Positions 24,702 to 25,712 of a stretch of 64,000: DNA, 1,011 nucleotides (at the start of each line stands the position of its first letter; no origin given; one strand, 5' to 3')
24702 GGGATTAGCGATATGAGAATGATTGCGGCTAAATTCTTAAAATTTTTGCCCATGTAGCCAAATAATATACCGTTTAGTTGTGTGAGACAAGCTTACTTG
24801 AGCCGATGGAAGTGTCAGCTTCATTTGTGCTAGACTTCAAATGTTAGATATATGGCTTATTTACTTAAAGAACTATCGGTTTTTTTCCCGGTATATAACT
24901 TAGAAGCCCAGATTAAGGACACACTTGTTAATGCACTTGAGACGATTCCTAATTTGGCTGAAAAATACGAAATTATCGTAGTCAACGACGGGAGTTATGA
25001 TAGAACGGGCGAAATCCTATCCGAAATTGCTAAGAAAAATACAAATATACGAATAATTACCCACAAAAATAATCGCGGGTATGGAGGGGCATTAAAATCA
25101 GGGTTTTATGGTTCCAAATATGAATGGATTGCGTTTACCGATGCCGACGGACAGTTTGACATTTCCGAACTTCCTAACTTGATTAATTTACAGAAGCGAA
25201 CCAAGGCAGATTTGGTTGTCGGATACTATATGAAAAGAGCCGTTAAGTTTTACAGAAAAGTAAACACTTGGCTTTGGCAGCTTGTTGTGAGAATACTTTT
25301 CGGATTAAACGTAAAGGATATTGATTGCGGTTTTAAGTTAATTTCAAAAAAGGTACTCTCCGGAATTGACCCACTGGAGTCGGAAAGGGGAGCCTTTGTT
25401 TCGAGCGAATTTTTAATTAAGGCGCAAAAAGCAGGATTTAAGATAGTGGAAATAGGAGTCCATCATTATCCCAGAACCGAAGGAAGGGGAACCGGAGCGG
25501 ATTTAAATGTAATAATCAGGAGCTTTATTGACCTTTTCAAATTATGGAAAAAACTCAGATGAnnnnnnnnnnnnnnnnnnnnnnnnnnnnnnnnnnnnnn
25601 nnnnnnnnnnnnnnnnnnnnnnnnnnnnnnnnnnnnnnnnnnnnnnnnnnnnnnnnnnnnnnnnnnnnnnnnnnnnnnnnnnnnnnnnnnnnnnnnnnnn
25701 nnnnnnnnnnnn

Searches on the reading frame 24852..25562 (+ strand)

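Call 43: search_protein_families(library=pfam, proteins=[window:24852-25562:+], max_evalue=0.00001)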
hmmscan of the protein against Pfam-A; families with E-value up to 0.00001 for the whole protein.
window:24852-25562:+ (236 aa): 2 families
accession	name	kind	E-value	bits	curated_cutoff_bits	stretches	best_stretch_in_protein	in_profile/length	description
PF00535.33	Glycos_transf_2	-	7.2e-30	104.6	23.3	1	9-169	1-164/168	Glycosyl transferase family 2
PF10111.15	Glyco_tranf_2_2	-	1.3e-07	31.8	27.3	1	9-145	1-145/276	Glycosyltransferase like family 2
